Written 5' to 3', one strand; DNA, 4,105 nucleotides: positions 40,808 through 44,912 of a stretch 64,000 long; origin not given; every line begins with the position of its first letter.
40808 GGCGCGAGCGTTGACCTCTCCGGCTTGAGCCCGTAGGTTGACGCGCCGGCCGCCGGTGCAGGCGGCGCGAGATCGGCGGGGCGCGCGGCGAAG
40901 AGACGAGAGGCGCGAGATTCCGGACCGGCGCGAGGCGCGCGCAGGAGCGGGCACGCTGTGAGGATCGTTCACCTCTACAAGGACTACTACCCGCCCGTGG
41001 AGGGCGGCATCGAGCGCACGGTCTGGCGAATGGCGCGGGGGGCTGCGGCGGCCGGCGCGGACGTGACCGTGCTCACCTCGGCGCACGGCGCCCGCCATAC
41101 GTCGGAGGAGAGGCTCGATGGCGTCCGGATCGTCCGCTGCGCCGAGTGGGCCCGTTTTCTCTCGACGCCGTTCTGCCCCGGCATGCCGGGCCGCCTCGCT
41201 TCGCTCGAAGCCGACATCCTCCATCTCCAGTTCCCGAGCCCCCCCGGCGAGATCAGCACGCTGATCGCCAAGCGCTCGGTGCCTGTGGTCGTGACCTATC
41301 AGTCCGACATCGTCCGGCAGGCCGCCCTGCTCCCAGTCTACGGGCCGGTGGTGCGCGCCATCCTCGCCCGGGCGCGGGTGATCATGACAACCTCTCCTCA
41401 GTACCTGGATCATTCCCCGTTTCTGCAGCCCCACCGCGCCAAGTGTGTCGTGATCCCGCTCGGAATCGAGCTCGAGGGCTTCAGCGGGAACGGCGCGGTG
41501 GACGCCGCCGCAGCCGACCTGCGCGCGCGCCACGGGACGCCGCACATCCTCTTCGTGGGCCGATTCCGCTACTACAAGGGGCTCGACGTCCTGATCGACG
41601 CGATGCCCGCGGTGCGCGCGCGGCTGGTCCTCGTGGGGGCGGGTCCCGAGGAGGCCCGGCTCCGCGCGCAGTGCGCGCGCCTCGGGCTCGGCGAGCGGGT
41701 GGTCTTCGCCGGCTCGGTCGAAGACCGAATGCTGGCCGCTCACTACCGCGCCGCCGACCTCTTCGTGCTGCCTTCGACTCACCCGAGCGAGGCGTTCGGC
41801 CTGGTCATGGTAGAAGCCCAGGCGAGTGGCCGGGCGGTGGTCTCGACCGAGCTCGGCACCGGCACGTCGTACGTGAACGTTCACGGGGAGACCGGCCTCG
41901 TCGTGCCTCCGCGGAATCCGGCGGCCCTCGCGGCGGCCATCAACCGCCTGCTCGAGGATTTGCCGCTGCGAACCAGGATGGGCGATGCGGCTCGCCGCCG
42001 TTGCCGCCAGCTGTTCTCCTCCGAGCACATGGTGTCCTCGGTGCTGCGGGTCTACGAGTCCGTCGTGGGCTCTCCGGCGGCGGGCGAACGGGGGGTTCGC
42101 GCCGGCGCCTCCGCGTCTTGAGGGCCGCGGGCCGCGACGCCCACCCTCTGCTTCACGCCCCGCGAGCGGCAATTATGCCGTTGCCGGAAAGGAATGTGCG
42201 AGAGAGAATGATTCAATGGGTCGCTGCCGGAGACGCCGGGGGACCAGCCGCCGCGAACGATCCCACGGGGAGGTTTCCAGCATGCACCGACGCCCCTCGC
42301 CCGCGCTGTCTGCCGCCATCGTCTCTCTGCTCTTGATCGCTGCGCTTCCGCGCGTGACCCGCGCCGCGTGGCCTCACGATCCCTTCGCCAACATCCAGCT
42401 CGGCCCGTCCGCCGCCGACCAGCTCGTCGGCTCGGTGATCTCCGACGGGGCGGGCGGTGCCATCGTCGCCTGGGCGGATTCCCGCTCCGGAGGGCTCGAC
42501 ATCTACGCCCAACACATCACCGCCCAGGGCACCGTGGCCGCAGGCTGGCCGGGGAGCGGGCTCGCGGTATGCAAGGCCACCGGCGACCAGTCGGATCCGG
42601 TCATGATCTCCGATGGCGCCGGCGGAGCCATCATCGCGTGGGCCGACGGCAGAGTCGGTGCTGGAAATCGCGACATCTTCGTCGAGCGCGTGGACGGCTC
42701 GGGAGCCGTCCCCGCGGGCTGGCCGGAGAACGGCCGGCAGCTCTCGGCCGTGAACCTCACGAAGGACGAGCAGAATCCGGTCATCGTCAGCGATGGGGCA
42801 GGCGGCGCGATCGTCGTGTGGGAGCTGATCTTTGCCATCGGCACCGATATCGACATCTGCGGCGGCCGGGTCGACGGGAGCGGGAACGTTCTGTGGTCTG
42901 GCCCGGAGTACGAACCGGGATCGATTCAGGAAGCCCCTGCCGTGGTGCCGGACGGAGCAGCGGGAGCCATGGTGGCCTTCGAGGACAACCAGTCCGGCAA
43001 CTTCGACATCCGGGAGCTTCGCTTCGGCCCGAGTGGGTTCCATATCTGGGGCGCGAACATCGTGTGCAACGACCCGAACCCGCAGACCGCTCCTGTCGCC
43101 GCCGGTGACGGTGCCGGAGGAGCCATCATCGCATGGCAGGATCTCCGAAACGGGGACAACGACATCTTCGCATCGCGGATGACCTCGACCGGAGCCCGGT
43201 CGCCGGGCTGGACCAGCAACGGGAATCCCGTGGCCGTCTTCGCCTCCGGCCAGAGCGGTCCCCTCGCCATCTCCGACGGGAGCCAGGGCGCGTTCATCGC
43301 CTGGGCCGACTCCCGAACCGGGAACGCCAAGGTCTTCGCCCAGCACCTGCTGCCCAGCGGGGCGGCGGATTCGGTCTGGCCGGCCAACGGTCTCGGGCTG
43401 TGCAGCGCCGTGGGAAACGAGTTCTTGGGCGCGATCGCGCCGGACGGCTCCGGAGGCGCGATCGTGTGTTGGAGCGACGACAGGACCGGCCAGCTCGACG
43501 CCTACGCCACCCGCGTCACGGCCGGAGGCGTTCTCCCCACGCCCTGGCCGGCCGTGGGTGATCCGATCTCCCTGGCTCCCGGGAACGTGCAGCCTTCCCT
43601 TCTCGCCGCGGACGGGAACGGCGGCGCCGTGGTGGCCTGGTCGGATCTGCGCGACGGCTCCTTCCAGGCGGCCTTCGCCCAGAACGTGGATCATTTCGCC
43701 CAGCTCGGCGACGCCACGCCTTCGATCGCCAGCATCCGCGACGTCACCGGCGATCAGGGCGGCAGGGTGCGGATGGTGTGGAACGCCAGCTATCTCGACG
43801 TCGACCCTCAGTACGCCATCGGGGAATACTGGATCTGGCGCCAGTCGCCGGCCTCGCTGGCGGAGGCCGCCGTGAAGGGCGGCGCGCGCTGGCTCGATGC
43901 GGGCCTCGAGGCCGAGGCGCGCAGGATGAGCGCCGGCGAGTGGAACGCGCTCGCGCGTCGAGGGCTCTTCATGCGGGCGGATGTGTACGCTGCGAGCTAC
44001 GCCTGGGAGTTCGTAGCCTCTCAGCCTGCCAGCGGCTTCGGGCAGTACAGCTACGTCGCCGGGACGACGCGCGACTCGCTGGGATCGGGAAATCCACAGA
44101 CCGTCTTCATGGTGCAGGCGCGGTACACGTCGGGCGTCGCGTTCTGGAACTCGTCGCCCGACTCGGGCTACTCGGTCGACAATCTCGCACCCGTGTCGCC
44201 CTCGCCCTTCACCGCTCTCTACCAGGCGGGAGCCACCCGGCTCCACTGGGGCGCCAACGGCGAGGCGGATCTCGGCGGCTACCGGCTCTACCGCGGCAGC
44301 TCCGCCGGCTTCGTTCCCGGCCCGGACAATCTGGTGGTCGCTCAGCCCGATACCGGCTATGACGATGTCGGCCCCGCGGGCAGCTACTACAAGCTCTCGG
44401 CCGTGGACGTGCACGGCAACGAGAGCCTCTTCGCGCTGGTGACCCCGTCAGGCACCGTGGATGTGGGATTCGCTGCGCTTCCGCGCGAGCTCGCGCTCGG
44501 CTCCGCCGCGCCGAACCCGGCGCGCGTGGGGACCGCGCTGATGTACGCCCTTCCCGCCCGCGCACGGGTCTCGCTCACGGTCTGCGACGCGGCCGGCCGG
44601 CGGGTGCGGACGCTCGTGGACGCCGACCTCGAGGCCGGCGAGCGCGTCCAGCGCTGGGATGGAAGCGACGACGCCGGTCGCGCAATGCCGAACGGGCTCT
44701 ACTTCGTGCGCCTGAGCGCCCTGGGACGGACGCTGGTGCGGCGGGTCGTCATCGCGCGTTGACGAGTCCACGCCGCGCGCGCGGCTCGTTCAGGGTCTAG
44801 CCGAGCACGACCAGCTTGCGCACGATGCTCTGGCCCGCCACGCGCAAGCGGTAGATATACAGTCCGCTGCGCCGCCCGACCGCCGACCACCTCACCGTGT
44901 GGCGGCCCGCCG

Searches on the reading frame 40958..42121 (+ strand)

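Call 5: search_protein_families(library=pfam, proteins=[window:40958-42121:+], max_evalue=0.001)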
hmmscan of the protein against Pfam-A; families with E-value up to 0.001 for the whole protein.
window:40958-42121:+ (387 aa): 7 families
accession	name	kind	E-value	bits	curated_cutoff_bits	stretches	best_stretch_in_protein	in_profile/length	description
PF00534.26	Glycos_transf_1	-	1.2e-41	142.5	26.4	1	187-348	8-172/172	Glycosyl transferases group 1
PF13692.12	Glyco_trans_1_4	-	3.1e-40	138.1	27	1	195-334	2-142/142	Glycosyl transferases group 1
PF13579.12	Glyco_trans_4_4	-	5.1e-19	69.6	29.7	1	16-169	1-158/158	Glycosyl transferase 4-like domain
PF13439.12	Glyco_transf_4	-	5.7e-18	65.9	28.5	1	16-173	2-169/170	Glycosyltransferase Family 4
PF20706.3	GT4-conflict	-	1.1e-13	51.4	26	1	190-359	193-382/385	Family 4 Glycosyltransferase in conflict systems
PF13477.12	Glyco_trans_4_2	-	2.1e-06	28.4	23.4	1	23-146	14-139/139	Glycosyl transferase 4-like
PF13524.12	Glyco_trans_1_2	-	0.0001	22.7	25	1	222-362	16-142/144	Glycosyl transferase-like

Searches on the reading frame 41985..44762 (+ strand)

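Call 5: search_protein_families(library=pfam, proteins=[window:41985-44762:+], max_evalue=0.001)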
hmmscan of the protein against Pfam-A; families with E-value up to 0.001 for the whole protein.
window:41985-44762:+ (925 aa): 1 family
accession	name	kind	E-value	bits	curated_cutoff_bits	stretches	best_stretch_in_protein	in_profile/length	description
PF13860.13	FlgD_ig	-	1.4e-09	38.2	27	1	852-912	14-75/79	FlgD Ig-like domain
